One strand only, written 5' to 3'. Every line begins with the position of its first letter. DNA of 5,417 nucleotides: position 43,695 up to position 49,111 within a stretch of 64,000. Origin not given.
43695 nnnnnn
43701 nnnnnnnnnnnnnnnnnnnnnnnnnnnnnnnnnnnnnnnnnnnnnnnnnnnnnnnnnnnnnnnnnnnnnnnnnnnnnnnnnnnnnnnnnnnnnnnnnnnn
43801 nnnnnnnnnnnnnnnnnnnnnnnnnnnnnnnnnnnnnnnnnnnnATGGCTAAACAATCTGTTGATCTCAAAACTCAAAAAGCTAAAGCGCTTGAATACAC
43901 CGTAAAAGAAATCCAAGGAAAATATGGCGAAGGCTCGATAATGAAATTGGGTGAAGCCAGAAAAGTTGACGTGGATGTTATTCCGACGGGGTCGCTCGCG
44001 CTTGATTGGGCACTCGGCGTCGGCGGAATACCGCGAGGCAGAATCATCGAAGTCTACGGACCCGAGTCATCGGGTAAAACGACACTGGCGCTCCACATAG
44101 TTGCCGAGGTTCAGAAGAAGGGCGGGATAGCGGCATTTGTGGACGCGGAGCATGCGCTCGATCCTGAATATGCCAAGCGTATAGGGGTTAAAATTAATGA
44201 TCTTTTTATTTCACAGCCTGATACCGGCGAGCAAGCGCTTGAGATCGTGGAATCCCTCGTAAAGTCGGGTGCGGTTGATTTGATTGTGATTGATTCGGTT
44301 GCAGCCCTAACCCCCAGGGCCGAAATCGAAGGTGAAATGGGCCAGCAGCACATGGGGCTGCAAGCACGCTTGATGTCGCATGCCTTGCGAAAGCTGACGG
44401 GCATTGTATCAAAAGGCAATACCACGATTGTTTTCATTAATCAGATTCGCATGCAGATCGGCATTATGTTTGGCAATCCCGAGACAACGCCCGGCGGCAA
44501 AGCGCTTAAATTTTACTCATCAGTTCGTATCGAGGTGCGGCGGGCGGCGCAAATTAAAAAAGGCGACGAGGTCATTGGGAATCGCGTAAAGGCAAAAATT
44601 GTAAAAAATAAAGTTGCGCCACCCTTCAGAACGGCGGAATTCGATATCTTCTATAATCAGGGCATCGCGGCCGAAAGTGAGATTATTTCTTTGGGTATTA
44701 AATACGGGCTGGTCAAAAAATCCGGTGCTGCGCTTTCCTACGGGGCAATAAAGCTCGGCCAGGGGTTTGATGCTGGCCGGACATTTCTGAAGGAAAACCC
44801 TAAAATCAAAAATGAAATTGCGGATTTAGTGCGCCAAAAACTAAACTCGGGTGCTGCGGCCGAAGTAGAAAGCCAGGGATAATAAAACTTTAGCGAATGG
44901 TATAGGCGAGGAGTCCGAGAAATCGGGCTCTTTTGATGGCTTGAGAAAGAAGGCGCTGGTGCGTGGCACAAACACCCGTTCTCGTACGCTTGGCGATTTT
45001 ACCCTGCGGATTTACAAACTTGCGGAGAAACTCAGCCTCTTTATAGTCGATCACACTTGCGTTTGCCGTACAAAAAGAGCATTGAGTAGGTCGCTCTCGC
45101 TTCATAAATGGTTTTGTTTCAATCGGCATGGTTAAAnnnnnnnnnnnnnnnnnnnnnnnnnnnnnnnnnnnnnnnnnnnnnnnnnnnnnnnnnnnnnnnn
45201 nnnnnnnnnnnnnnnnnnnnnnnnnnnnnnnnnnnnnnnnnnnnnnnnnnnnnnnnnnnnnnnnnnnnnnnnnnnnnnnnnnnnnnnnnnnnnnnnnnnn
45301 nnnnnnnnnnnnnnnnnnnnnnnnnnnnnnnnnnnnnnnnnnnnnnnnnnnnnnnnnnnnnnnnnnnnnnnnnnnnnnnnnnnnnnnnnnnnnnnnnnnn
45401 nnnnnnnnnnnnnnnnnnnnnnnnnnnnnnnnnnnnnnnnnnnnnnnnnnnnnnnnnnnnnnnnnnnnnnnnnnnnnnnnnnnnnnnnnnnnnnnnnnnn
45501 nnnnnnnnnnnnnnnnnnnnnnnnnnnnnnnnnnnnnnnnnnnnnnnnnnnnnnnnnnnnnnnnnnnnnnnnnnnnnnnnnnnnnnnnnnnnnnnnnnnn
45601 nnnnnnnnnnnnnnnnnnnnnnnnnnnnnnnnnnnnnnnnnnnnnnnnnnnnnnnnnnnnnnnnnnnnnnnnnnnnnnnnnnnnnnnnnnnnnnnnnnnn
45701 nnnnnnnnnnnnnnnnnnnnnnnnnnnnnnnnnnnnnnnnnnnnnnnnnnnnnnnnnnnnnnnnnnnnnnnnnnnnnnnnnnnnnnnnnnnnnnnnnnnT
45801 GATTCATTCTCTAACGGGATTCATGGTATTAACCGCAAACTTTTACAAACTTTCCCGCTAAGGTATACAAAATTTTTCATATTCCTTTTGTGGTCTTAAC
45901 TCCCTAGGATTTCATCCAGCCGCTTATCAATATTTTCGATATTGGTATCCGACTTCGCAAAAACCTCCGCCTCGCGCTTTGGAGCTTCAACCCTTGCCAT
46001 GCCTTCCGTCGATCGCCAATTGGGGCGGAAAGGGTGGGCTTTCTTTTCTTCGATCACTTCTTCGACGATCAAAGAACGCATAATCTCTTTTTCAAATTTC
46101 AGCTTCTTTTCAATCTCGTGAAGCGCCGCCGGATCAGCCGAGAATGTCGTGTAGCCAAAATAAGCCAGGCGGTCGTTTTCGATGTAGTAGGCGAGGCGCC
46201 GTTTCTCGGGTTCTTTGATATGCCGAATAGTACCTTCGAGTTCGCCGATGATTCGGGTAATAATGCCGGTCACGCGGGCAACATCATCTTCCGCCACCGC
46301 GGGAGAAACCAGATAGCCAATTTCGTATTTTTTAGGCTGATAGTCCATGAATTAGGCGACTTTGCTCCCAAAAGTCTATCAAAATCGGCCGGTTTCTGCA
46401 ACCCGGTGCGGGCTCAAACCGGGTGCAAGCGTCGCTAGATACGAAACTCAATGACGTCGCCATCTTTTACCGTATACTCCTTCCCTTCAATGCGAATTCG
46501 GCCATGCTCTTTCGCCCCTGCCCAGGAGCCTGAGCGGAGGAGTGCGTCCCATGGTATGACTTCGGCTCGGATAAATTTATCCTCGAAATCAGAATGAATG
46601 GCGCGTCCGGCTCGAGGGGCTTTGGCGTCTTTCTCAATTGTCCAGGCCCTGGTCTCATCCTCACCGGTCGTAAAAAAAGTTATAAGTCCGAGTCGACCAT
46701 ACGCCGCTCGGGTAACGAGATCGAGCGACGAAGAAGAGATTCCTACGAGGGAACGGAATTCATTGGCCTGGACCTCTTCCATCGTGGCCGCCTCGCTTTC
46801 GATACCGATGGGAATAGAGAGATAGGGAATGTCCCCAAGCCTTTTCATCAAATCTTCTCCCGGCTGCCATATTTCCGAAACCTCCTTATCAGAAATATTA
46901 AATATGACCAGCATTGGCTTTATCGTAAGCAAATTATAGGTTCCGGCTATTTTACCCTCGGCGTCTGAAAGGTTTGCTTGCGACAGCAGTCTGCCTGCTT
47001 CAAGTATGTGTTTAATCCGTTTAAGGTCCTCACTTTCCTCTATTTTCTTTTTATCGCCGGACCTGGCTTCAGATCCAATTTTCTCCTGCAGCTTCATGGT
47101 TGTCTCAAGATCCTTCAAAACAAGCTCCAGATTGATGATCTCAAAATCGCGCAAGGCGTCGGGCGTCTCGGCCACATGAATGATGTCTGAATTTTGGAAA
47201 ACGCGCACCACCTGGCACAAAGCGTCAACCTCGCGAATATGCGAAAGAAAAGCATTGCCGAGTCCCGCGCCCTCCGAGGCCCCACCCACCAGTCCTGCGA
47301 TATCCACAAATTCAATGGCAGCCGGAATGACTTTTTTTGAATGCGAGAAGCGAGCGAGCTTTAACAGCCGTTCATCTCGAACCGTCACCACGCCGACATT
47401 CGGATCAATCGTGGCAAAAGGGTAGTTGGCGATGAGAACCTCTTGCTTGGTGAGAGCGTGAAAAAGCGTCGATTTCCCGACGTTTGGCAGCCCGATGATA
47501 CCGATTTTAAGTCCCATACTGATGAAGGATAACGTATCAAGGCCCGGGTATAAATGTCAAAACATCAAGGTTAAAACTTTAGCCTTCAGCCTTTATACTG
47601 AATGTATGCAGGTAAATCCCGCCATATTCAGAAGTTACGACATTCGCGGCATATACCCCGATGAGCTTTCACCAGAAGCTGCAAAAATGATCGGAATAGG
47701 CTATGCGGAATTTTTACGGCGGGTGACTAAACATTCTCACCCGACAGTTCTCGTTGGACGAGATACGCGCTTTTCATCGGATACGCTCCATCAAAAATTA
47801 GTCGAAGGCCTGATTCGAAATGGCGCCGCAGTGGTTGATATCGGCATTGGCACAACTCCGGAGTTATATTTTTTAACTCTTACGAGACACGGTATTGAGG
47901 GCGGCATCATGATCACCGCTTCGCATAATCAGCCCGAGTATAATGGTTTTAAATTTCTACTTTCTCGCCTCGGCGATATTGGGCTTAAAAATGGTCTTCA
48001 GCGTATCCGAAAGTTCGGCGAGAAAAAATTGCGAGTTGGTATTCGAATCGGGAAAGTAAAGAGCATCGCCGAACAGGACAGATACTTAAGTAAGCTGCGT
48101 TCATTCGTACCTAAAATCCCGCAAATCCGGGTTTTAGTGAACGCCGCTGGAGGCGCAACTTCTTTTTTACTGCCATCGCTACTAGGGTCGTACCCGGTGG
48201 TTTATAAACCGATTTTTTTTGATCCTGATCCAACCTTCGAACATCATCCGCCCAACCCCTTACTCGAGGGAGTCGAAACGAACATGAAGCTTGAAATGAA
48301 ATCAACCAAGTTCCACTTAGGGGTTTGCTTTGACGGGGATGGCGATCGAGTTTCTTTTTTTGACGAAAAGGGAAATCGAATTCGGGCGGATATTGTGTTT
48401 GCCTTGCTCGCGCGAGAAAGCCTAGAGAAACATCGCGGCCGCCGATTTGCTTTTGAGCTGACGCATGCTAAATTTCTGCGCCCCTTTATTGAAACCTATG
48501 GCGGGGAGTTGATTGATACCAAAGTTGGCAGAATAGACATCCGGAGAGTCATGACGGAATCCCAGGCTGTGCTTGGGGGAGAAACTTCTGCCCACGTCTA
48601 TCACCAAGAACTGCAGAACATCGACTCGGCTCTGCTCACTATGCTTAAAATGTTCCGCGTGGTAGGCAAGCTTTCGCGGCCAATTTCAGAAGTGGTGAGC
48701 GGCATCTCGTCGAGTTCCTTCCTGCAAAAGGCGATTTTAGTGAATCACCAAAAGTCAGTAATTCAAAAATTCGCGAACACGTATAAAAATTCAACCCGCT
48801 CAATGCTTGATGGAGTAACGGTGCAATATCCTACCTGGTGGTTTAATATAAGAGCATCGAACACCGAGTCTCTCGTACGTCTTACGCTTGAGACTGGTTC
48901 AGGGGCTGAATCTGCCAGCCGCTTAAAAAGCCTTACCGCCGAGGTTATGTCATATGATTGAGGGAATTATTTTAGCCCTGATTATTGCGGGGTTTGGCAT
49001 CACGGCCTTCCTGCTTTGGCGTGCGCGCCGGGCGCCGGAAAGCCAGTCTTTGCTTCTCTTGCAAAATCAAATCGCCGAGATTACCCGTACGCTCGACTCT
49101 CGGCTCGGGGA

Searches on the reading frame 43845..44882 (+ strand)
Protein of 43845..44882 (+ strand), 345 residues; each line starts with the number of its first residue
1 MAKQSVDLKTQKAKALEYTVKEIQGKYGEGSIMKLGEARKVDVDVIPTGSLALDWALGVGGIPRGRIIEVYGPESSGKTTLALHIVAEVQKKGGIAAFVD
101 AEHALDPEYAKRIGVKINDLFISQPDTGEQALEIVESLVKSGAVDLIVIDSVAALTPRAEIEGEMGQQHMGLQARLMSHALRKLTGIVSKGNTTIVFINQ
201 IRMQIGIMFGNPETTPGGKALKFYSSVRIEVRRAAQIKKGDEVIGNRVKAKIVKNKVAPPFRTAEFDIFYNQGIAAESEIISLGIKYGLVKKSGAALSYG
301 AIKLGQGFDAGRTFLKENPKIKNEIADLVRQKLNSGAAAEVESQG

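Call 10: find_encoding_contigs(protein=window:43845-44882:+, flank=3000, max_places=6)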
Protein window:43845-44882:+ (345 aa): 1 contig read that carries it; 1 place shown.
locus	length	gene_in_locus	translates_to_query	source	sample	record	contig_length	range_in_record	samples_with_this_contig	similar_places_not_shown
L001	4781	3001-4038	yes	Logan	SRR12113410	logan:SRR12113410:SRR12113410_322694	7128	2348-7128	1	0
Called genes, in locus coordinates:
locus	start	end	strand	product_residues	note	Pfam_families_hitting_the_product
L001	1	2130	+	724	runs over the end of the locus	PF17854:FtsK_alpha, PF01580:FtsK_SpoIIIE, PF09397:FtsK_gamma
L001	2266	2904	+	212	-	PF13413:HTH_25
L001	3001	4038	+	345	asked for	PF00154:RecA_N, PF08423:Rad51, PF13481:AAA_25 (faint), PF06745:ATPase (faint), PF01637:ATPase_2 (weak), PF27531:MT3502_N (weak), PF21096:RecA_C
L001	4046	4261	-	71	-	PF01084:Ribosomal_S18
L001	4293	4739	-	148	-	PF00436:SSB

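Call 42: find_homologous_proteins(query=window:43845-44882:+, max_evalue=1e-80)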
Query window:43845-44882:+ (345 aa): 8000 proteins with E <= 1e-80 among 8000 candidates; the best 120 are listed.
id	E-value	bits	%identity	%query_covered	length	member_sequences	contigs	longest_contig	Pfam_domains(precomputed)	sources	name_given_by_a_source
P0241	9.8e-216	733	100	100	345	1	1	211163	PF06745.20,PF08423.18,PF00154.28,PF21096.3,PF01637.25,PF27531.1,PF13481.13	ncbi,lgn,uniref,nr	ncbi:MAG: recombinase RecA [Candidatus Sungbacteria bacterium]|uniref:Protein RecA n=1 Tax=Candidatu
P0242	2.4e-182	623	85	98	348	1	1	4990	PF06745.20,PF08423.18,PF00154.28,PF21096.3,PF01637.25,PF27531.1,PF13481.13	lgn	-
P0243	1.7e-181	620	86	97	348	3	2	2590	PF06745.20,PF08423.18,PF00154.28,PF21096.3,PF01637.25,PF27531.1,PF13481.13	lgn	-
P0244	1.4e-177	608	83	98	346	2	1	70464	PF06745.20,PF08423.18,PF00154.28,PF21096.3,PF27531.1,PF13481.13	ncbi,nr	ncbi:MAG: recombinase RecA [Candidatus Sungbacteria bacterium]|nr:recombinase RecA [Candidatus Sungb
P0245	5.3e-177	606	82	98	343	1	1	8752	PF02283.23,PF08423.18,PF00154.28,PF21096.3,PF27531.1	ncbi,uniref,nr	ncbi:MAG: recombinase RecA [Candidatus Sungbacteria bacterium]|uniref:Protein RecA n=1 Tax=Candidatu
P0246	5.7e-177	606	82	97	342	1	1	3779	PF06745.20,PF08423.18,PF00154.28,PF21096.3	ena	-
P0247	2.2e-176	604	83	95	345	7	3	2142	PF06745.20,PF08423.18,PF00154.28,PF21096.3,PF01637.25,PF27531.1,PF13481.13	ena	-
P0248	1.0e-175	601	82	98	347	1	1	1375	PF06745.20,PF08423.18,PF00154.28,PF21096.3,PF01637.25,PF27531.1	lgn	-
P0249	5.1e-173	593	79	99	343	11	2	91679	PF06745.20,PF08423.18,PF00154.28,PF21096.3,PF01637.25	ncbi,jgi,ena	-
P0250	1.0e-172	592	80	99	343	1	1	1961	PF06745.20,PF02283.23,PF08423.18,PF00154.28,PF21096.3,PF27531.1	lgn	-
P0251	1.0e-171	588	81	97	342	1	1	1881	PF06745.20,PF08423.18,PF00154.28,PF21096.3,PF01637.25,PF27531.1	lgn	-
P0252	7.4e-171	586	77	98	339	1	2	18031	PF06745.20,PF08423.18,PF00154.28,PF21096.3,PF01637.25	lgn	-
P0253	3.5e-169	580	77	96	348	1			PF06745.20,PF08423.18,PF00154.28,PF21096.3,PF27531.1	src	-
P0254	3.9e-169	580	82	92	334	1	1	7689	PF06745.20,PF08423.18,PF00154.28,PF21096.3,PF01637.25,PF27531.1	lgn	-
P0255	1.0e-168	578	77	97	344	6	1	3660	PF06745.20,PF08423.18,PF00154.28,PF21096.3,PF01637.25,PF27531.1,PF13481.13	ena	-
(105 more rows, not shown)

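Call 43: find_encoding_contigs(protein=P0244, flank=10000, max_places=1)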
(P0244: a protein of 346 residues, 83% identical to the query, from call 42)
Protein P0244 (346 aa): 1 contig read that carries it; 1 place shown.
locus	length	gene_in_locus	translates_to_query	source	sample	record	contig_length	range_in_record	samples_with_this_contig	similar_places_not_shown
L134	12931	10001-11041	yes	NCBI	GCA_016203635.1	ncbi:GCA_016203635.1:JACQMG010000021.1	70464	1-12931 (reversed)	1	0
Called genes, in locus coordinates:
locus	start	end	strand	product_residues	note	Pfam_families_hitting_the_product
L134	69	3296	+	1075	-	PF04563:RNA_pol_Rpb2_1, PF04561:RNA_pol_Rpb2_2, PF04565:RNA_pol_Rpb2_3, PF10385:RNA_pol_Rpb2_45, PF00562:RNA_pol_Rpb2_6, PF04560:RNA_pol_Rpb2_7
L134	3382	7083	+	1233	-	PF04997:RNA_pol_Rpb1_1, PF00623:RNA_pol_Rpb1_2, PF04983:RNA_pol_Rpb1_3, PF05000:RNA_pol_Rpb1_4 (weak), PF04998:RNA_pol_Rpb1_5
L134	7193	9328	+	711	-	PF17854:FtsK_alpha, PF01580:FtsK_SpoIIIE, PF09397:FtsK_gamma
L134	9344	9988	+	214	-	PF13413:HTH_25, PF09136:Glucodextran_B (weak)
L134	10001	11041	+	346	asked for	PF00154:RecA_N, PF08423:Rad51, PF13481:AAA_25 (faint), PF06745:ATPase (faint), PF27531:MT3502_N (weak), PF21096:RecA_C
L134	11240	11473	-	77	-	PF01084:Ribosomal_S18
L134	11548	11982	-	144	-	PF00436:SSB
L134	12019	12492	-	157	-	PF01250:Ribosomal_S6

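Call 44: find_encoding_contigs(protein=P0242, flank=10000, max_places=1)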
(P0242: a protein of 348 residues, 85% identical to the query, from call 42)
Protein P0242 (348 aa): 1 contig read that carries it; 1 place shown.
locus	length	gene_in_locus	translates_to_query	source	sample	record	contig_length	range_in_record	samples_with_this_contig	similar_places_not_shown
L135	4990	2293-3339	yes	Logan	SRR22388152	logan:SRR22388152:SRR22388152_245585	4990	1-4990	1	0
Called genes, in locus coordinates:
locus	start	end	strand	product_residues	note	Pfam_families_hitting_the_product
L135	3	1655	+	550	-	?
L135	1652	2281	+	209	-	PF13413:HTH_25, PF09136:Glucodextran_B (weak)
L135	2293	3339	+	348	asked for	PF00154:RecA_N, PF08423:Rad51, PF13481:AAA_25 (faint), PF06745:ATPase (faint), PF27531:MT3502_N (weak), PF01637:ATPase_2 (weak), PF21096:RecA_C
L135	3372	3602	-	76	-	PF01084:Ribosomal_S18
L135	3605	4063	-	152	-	PF00436:SSB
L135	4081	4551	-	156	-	PF01250:Ribosomal_S6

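Call 45: find_encoding_contigs(protein=P0249, flank=10000, max_places=1)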
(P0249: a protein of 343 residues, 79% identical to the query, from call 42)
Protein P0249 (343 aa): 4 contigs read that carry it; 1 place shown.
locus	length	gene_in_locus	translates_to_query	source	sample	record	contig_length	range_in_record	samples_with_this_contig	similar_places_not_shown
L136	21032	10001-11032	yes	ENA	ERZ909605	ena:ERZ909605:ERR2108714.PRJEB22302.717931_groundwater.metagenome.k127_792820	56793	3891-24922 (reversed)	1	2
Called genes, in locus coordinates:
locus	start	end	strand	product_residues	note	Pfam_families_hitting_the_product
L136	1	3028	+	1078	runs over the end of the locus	PF04563:RNA_pol_Rpb2_1, PF04561:RNA_pol_Rpb2_2, PF04565:RNA_pol_Rpb2_3, PF10385:RNA_pol_Rpb2_45, PF00562:RNA_pol_Rpb2_6, PF04560:RNA_pol_Rpb2_7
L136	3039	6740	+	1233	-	PF04997:RNA_pol_Rpb1_1, PF00623:RNA_pol_Rpb1_2, PF04983:RNA_pol_Rpb1_3, PF04998:RNA_pol_Rpb1_5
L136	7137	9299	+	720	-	PF17854:FtsK_alpha, PF01580:FtsK_SpoIIIE, PF09397:FtsK_gamma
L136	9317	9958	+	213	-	PF13413:HTH_25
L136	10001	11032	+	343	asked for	PF00154:RecA_N, PF08423:Rad51, PF06745:ATPase (faint), PF01637:ATPase_2 (faint), PF21096:RecA_C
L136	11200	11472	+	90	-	-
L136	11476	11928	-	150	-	PF00436:SSB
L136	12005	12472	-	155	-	PF01250:Ribosomal_S6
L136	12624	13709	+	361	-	-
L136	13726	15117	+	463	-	-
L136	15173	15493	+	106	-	PF01588:tRNA_bind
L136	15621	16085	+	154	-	-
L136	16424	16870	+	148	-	-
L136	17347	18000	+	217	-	-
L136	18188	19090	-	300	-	PF00932:LTD (faint)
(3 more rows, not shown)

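Call 79: list_cluster_members(proteins=[P0241])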
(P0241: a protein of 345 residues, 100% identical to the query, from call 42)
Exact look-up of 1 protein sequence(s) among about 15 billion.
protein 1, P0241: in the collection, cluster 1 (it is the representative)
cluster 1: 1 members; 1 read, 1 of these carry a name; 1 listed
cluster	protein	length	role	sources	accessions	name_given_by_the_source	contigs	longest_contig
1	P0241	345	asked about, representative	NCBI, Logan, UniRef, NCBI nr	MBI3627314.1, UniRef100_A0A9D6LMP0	MAG: recombinase RecA [Candidatus Sungbacteria bacterium] | Protein RecA n=1 Tax=Candidatus Sungiibacteriota bacterium TaxID=2750080 ... | recombinase RecA [Candidatus Sungbacteria bacterium]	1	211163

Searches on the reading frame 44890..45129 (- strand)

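Call 47: search_protein_families(library=pfam, proteins=[window:44890-45129:-], max_evalue=0.001)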
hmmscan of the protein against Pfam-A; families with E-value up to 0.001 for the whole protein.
window:44890-45129:- (79 aa): 1 family
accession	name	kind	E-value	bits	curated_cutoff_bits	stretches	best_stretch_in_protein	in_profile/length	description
PF01084.26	Ribosomal_S18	-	2.8e-22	79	21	1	26-74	4-52/52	Ribosomal protein S18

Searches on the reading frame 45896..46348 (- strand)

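Call 47: search_protein_families(library=pfam, proteins=[window:45896-46348:-], max_evalue=0.001)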
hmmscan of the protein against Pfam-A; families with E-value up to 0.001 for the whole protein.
window:45896-46348:- (150 aa): 1 family
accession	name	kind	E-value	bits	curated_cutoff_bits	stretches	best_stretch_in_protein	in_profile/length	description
PF01250.22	Ribosomal_S6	-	5e-18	65.5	27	1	7-95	1-89/90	Ribosomal protein S6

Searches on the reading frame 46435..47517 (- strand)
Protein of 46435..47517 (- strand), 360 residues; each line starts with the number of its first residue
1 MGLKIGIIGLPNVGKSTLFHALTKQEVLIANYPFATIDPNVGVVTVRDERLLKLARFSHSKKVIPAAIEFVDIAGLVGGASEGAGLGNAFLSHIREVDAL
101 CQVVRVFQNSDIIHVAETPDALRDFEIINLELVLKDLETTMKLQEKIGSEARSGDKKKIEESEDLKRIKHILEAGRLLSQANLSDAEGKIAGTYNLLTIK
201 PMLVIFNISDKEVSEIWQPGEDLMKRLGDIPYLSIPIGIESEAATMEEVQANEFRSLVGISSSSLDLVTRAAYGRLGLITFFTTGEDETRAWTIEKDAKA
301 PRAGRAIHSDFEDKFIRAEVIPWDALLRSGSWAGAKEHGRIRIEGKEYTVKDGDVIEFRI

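Call 48: search_protein_families(library=pfam, proteins=[window:46435-47517:-], max_evalue=0.001)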
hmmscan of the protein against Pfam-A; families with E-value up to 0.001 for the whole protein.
window:46435-47517:- (360 aa): 3 families
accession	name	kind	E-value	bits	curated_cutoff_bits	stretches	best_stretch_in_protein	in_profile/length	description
PF06071.19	YchF-GTPase_C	-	7.1e-33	113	27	1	278-360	1-83/84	Protein of unknown function (DUF933)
PF01926.29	MMR_HSR1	-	6.9e-22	78.1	21.9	1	4-109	1-87/113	50S ribosome-binding GTPase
PF02421.24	FeoB_N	-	1.7e-08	34.6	27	1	4-50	2-48/156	Ferrous iron transport protein B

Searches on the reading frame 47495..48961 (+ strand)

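Call 48: search_protein_families(library=pfam, proteins=[window:47495-48961:+], max_evalue=0.001)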
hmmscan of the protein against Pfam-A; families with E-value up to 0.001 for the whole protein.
window:47495-48961:+ (488 aa): 4 families
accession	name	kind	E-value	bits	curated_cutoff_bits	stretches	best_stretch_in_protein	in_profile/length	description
PF02878.22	PGM_PMM_I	-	8.2e-32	110.2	22.5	1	44-158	3-115/138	Phosphoglucomutase/phosphomannomutase, alpha/beta/alpha domain I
PF02879.22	PGM_PMM_II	-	1.1e-13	52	29.3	1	196-293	2-103/103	Phosphoglucomutase/phosphomannomutase, alpha/beta/alpha domain II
PF02880.22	PGM_PMM_III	-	1.6e-12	48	20.7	1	299-401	3-108/115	Phosphoglucomutase/phosphomannomutase, alpha/beta/alpha domain III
PF00408.26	PGM_PMM_IV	-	0.00046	20.6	23.1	0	439-476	32-60/68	Phosphoglucomutase/phosphomannomutase, C-terminal domain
